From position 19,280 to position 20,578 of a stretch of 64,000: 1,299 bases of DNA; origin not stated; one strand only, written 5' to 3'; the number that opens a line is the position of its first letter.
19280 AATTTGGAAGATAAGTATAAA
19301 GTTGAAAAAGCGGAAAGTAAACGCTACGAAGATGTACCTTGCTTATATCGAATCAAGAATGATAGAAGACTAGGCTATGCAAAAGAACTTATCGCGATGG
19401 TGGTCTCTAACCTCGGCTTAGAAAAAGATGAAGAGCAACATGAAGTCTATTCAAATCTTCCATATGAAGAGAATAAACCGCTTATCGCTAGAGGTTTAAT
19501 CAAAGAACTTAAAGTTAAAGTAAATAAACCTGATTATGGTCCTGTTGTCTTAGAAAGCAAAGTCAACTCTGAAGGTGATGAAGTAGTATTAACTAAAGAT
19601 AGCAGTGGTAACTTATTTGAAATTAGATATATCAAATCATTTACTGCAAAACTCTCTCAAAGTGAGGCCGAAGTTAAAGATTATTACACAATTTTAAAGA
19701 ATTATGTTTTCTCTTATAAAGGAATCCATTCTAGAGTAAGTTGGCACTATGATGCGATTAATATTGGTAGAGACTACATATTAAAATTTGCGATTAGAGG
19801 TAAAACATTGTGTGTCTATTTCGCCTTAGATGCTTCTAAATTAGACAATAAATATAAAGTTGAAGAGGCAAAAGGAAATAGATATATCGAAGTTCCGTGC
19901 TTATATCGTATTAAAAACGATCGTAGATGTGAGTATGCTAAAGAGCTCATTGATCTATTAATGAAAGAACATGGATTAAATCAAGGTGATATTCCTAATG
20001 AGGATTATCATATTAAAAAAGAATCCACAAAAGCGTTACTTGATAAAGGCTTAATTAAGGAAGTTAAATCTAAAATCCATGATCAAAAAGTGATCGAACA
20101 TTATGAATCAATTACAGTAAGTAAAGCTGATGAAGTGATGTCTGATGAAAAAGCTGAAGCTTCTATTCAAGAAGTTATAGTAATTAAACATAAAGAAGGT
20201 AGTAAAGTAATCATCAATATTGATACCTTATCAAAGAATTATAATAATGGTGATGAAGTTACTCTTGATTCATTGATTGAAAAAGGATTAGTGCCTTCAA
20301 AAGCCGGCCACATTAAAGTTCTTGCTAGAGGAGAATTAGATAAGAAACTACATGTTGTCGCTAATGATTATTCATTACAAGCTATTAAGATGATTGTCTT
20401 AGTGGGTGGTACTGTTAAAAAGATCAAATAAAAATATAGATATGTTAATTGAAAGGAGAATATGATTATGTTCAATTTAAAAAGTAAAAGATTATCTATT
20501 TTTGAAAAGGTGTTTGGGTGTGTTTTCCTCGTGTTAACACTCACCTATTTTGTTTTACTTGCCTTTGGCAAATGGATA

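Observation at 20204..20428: C-terminal 75 residues of the giant membrane protein are a clear homolog of the ribosomal protein uL15 (RplO) C-terminal domain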

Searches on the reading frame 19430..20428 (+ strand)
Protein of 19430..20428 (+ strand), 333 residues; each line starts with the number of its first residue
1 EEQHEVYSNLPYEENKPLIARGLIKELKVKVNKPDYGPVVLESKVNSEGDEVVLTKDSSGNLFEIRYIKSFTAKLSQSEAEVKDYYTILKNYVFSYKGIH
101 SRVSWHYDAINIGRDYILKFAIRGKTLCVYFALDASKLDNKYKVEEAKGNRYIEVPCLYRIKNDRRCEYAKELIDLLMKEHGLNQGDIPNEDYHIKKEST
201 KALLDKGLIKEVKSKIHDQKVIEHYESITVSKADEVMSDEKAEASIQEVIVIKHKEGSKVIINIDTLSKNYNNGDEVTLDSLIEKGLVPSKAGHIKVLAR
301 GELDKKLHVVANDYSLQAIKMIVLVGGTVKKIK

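Call 10: find_homologous_proteins(query=window:19430-20428:+, max_evalue=0.001)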
Query window:19430-20428:+ (333 aa): 772 proteins with E <= 0.001 among 2580 candidates; the best 120 are listed.
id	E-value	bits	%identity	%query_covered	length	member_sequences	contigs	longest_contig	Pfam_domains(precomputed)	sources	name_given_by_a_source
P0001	1.6e-283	956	96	100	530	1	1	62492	PF00828.26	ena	-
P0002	1.9e-203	693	90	100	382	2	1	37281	PF00828.26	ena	-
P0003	6.4e-203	691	75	100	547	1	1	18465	PF00828.26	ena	-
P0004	1.2e-192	657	70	100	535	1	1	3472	PF00828.26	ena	-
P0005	2.4e-177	607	70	65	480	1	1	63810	-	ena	-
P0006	1.3e-166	572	68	100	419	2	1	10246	PF00828.26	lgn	-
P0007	6.1e-165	566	62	100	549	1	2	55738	PF00828.26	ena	-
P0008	7.2e-162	556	62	100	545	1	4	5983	PF00828.26,PF14274.13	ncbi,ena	-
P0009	7.3e-162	556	58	100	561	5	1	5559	PF00828.26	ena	-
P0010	4.0e-134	465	50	98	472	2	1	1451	PF00828.26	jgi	-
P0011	3.8e-130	452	66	98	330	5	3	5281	PF00828.26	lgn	-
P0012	1.8e-114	400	56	65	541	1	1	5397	-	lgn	-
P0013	2.8e-112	393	67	83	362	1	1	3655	PF00828.26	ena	-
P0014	3.5e-104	367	43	97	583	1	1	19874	PF00828.26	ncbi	-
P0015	7.1e-97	343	56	91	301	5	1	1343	PF00828.26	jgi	jgi:ribosomal protein L15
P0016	1.1e-95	339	59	83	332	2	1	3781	PF00828.26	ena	-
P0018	6.1e-95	336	52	97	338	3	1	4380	PF00828.26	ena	-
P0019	1.4e-87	312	38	97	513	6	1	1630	PF00828.26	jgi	jgi:hypothetical protein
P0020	4.9e-86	307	50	87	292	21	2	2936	PF00828.26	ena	-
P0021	4.7e-85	304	51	86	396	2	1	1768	PF00828.26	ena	-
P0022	9.2e-85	303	59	75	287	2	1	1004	PF00828.26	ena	-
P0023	5.0e-84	300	51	87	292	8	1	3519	PF00828.26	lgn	-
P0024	6.6e-84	300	54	83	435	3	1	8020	PF00828.26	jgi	-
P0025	3.1e-83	298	52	83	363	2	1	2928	PF00828.26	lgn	-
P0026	2.0e-81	292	50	87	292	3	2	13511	PF00828.26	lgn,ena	-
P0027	5.1e-81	291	52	86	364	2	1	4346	PF00828.26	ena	-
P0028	7.7e-81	290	56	76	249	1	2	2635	PF00828.26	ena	-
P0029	1.0e-80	290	71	62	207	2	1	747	PF00828.26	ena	-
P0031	1.6e-80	289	49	92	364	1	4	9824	PF00828.26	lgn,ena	-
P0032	6.3e-80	287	43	60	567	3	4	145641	-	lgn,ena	-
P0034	3.1e-78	281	51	83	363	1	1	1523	PF00828.26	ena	-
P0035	1.4e-76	276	47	92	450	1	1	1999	PF00828.26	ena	-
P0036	4.5e-76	274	42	96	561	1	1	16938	PF00828.26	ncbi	-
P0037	5.3e-76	274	51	82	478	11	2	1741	PF00828.26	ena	-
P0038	5.6e-75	271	48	84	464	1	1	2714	PF00828.26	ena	-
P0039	9.9e-75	270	48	84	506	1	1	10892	PF00828.26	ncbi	-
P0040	2.7e-74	268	50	85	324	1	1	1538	PF00828.26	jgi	jgi:ribosomal protein L15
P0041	2.8e-74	268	50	83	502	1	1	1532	PF00828.26,PF04286.18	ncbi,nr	ncbi:MAG: uL15 family ribosomal protein, partial [Clostridia bacterium]|nr:uL15 family ribosomal pro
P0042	7.2e-74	267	47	90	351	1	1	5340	PF00828.26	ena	-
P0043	1.6e-73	266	45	85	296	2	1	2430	PF00828.26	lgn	-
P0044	9.4e-73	263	46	83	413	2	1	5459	PF00828.26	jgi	-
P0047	2.4e-70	255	46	87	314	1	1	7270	PF00828.26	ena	-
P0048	7.1e-70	254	60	65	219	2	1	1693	PF00828.26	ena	-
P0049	1.2e-68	250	49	82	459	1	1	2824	PF00828.26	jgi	jgi:hypothetical protein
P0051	1.5e-65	240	50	72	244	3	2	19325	PF00828.26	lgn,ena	-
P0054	2.6e-64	236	44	85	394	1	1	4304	PF00828.26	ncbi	-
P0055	5.2e-64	235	42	99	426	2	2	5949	PF00828.26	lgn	-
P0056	5.5e-64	235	49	72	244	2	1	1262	PF00828.26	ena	-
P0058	1.5e-63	233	47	80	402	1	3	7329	PF00828.26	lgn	-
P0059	2.6e-63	232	45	82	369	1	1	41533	PF00828.26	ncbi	-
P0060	6.8e-63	231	44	82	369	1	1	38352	PF00828.26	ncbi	-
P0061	8.1e-63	231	43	84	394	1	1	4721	PF00828.26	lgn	-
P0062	8.5e-63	231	45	83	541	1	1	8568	PF00828.26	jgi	-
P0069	5.8e-62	228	40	48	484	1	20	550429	-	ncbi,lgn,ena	-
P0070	7.5e-62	228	42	92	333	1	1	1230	PF00828.26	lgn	-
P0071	8.4e-62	227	46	85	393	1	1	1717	PF00828.26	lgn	-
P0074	1.6e-60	223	44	80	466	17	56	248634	PF00828.26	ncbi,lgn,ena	-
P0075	3.0e-60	222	42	85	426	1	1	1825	PF00828.26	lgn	-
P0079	5.0e-60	222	46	72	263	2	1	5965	PF00828.26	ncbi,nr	ncbi:MAG TPA: hypothetical protein DDW54_03470 [Clostridiales bacterium]|nr:hypothetical protein [Cl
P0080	8.0e-60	221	42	100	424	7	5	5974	PF00828.26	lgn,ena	-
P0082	1.6e-59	220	41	80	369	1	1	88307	PF00828.26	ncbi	-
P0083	2.1e-59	220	43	83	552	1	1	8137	PF00828.26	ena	-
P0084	3.3e-59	219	42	83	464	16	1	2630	PF00828.26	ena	-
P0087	8.2e-59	218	46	72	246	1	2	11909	PF00828.26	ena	-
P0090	1.6e-58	217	43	83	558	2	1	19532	PF00828.26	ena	-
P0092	5.3e-58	215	41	82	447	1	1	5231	PF00828.26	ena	-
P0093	5.6e-58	215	44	80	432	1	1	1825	PF00828.26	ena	-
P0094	9.0e-58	214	43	80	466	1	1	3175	PF00828.26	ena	-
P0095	1.2e-57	214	44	83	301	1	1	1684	PF00828.26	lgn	-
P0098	2.7e-57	213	45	80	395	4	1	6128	PF00828.26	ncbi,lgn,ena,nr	ncbi:MAG: uL15 family ribosomal protein [Clostridia bacterium]|nr:uL15 family ribosomal protein [Clo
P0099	4.0e-57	212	41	80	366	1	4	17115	PF00828.26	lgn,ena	-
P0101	5.9e-57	211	43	80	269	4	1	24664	PF00828.26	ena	-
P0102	7.0e-57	211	40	82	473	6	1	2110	PF00828.26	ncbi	-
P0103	9.3e-57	211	42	85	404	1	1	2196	PF00828.26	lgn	-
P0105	1.1e-56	211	33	96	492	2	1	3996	PF00828.26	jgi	-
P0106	1.2e-56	210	43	87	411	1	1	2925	PF00828.26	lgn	-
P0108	3.6e-56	209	39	83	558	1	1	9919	PF00828.26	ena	-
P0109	4.0e-56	209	44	86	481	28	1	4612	PF00828.26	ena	-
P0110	4.1e-56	209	45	85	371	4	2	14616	PF00828.26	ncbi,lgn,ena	-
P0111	4.1e-56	209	44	86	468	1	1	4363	PF00828.26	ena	-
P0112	4.4e-56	209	44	86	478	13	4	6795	PF00828.26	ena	-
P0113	4.4e-56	209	44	86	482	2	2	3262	PF00828.26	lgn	-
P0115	6.2e-56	208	43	95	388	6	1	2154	PF00828.26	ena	-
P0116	7.0e-56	208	37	96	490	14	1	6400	PF00828.26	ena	-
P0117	8.1e-56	208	42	83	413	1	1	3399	PF00828.26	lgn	-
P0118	9.1e-56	208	44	86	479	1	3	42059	PF00828.26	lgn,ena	-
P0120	1.6e-55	207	44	86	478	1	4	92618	PF00828.26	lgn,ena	-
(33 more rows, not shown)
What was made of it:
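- The 5.8-billion-protein database gives 772 hits (call 10).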

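Call 12: find_encoding_contigs(protein=P0001, flank=10000, max_places=3)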
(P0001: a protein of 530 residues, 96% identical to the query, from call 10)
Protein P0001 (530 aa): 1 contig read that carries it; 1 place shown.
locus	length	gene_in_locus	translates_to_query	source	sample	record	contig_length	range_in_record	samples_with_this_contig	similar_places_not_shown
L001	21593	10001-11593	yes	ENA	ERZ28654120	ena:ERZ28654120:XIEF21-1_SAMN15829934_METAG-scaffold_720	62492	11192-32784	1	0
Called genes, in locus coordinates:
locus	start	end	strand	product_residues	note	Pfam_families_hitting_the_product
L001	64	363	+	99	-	PF01740:STAS, PF13466:STAS_2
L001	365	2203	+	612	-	PF07228:SpoIIE, PF13581:HATPase_c_2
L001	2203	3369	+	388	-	PF01740:STAS, PF13466:STAS_2 (weak), PF01636:APH, PF02958:EcKL (weak)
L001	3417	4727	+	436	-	PF00535:Glycos_transf_2, PF13641:Glyco_tranf_2_3, PF13632:Glyco_trans_2_3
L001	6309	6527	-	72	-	-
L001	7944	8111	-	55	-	-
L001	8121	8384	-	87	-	-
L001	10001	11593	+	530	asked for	PF00828:Ribosomal_L27A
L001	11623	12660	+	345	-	PF00924:MS_channel_2nd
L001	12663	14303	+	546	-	PF21764:Invasin_D4 (faint), PF02368:Big_2, PF26918:Ig_Eae (faint), PF26182:Ig_NUP210_5th (faint), PF02368:Big_2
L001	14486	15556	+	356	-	PF12844:HTH_19 (weak), PF13560:HTH_31 (weak), PF01381:HTH_3, PF06114:Peptidase_M78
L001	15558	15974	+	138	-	-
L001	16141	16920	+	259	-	PF14386:DUF4417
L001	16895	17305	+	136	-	-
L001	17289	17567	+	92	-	-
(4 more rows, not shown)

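Call 15: search_protein_families(library=ncbifam, proteins=[P0098, P0069], max_evalue=0.1)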
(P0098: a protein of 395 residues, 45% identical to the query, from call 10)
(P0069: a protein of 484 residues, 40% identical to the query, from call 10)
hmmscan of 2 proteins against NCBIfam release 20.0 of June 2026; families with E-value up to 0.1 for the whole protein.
P0098 (395 aa): 5 families
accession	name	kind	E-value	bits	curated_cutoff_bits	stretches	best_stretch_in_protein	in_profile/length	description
TIGR01071.1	rplO_bact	equivalog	1.3e-07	31.5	77.95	1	318-390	70-141/144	50S ribosomal protein L15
NF003079.0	PRK04005.1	equivalog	0.0006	19.4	85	1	336-393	45-102/121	50S ribosomal protein L18e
TIGR02205.1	septum_zipA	equivalog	0.0012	18.9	119.65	1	6-105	4-102/284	cell division protein ZipA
NF041738.1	GG_III-CTERM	domain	0.024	14.5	22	1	5-30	1-27/28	GGIII-like transmembrane region-containing protein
NF050099.1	SepX_GlpR_2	exception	0.034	14.1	150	1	4-91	124-202/250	divisome protein SepX/GlpR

P0069 (484 aa): 1 family
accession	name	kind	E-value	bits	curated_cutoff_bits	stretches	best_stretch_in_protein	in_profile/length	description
NF048019.1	IS256_Zn_var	equivalog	0.068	12.4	150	0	301-336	254-289/304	IS256 family transposase, variant Zn-binding type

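Call 16: search_protein_families(library=pfam, proteins=[P0032, P0069], max_evalue=0.001)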
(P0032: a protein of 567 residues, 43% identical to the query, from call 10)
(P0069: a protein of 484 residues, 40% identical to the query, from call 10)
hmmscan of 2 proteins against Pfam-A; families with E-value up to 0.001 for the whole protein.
P0032 (567 aa): 0 families

P0069 (484 aa): 0 families

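Call 23: find_related_loci(query=A1, collection=genome_contigs, flank=6000)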
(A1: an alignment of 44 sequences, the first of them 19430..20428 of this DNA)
Query A1 (333 aa) in genome_contigs; peptide patterns used: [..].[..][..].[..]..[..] (x = any residue, [..] = any of these).
336 stretches matched a pattern; 268 encode a relative of the query (tblastn E <= 1e-3); the best 80 are kept; 80 distinct loci.
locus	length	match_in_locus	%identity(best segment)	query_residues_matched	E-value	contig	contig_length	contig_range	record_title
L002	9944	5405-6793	91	1-333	0e+0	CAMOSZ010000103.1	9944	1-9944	MAG: uncultured Bacillales bacterium isolate SRR873609_bin.146_metaWRAP_v1.3_MAG genome assembly, contig: ERZ1756109_385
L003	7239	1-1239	91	1-332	0e+0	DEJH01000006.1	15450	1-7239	MAG TPA_asm: Bacillales bacterium UBA2753 UBA2753_contig_26631, whole genome shotgun sequence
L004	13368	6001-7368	79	1-328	2e-174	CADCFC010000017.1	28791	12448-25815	MAG: uncultured Erysipelotrichaceae bacterium isolate RUG14596 genome assembly, contig: RUG14596_asm_17, whole genome sh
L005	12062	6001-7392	68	1-333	5e-147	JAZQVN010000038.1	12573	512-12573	MAG: Bacilli bacterium isolate T1900045170_TC20190164.MAGScoT_cleanbin_000006 SGB_5178_k141_2049835, whole genome shotgu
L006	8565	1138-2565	67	1-333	1e-142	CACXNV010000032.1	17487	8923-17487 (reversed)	MAG: uncultured Erysipelotrichaceae bacterium isolate RUG11432 genome assembly, contig: RUG11432_asm_32, whole genome sh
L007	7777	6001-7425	66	1-333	3e-142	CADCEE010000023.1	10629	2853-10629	MAG: uncultured Erysipelotrichaceae bacterium isolate RUG14566 genome assembly, contig: RUG14566_asm_23, whole genome sh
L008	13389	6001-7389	68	1-333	2e-140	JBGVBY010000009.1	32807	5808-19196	MAG: Bacilli bacterium isolate ruminal_MAG_397 ruminal_MAG_397_contig_0009, whole genome shotgun sequence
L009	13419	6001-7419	65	1-332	2e-137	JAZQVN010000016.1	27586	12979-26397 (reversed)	MAG: Bacilli bacterium isolate T1900045170_TC20190164.MAGScoT_cleanbin_000006 SGB_5178_k141_1928888, whole genome shotgu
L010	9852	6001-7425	65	1-333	1e-137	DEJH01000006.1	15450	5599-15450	MAG TPA_asm: Bacillales bacterium UBA2753 UBA2753_contig_26631, whole genome shotgun sequence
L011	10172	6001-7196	91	1-333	2e-133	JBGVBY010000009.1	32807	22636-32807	MAG: Bacilli bacterium isolate ruminal_MAG_397 ruminal_MAG_397_contig_0009, whole genome shotgun sequence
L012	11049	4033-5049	61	2-333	2e-128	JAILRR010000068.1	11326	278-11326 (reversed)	MAG: Bacilli bacterium isolate RUI389 k141_9674901_flag=0_multi=16.6247_len=11326, whole genome shotgun sequence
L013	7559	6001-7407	59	1-333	4e-126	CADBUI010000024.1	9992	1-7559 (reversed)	MAG: uncultured Erysipelotrichaceae bacterium isolate RUG14309 genome assembly, contig: RUG14309_asm_24, whole genome sh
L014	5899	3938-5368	62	1-333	1e-125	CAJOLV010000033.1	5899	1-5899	uncultured Bacilli bacterium isolate Reindeer_2_mag_128 genome assembly, contig: scaffold_14898, whole genome shotgun se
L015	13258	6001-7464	61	1-333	9e-125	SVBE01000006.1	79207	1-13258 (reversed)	MAG: Erysipelotrichaceae bacterium isolate SIG220 NODE_25_length_79207_cov_8.559307, whole genome shotgun sequence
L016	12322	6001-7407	57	2-333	8e-118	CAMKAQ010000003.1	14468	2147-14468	MAG: uncultured Bacillales bacterium isolate SRR12081303_bin.85_metaWRAP_v1.3_MAG genome assembly, contig: ERZ12289767.6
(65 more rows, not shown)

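Call 24: predict_structure(alignment_id=A1)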
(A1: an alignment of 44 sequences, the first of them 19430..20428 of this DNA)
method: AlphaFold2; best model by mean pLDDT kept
length: 333 residues; sequences in the alignment: 44
mean_pLDDT: 87.7   pTM: 0.60
mean pLDDT of the five models: 87.7, 86.7, 86.7, 85.7, 84.5
residues with pLDDT >= 90: 241; 70-90: 49; 50-70: 20; < 50: 23
segments of 3 or more residues with pLDDT < 50: 1-13, 27-36
pLDDT, mean of each block of 10 residues (from residue 1): 37 57 53 51 79 83 90 96 98 97 97 97 96 96 95 97 98 98 95 92 95 75 80 92 90 85 97 96 96 96 96 97 95 91
secondary structure, 60 per line:
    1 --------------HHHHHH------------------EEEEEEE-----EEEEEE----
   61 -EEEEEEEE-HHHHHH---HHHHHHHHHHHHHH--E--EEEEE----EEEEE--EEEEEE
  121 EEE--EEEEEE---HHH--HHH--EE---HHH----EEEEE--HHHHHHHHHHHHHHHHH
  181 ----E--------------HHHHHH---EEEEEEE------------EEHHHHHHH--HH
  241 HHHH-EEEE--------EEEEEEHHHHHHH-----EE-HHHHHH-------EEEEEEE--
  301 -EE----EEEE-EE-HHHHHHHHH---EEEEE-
elements in order: H15-20 E39-45 E51-56 E62-69 H71-76 H80-93 E99-103 E108-112 E115-123 E126-131 E157-161 H164-180 H200-205 E209-215 H230-236 H239-244 E246-249 E258-263 H264-270 H279-284 E292-298 E308-311 H316-324 E328-332
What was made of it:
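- A conserved acidic helix is packed next to the tail with pLDDT about 90 (call 24).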
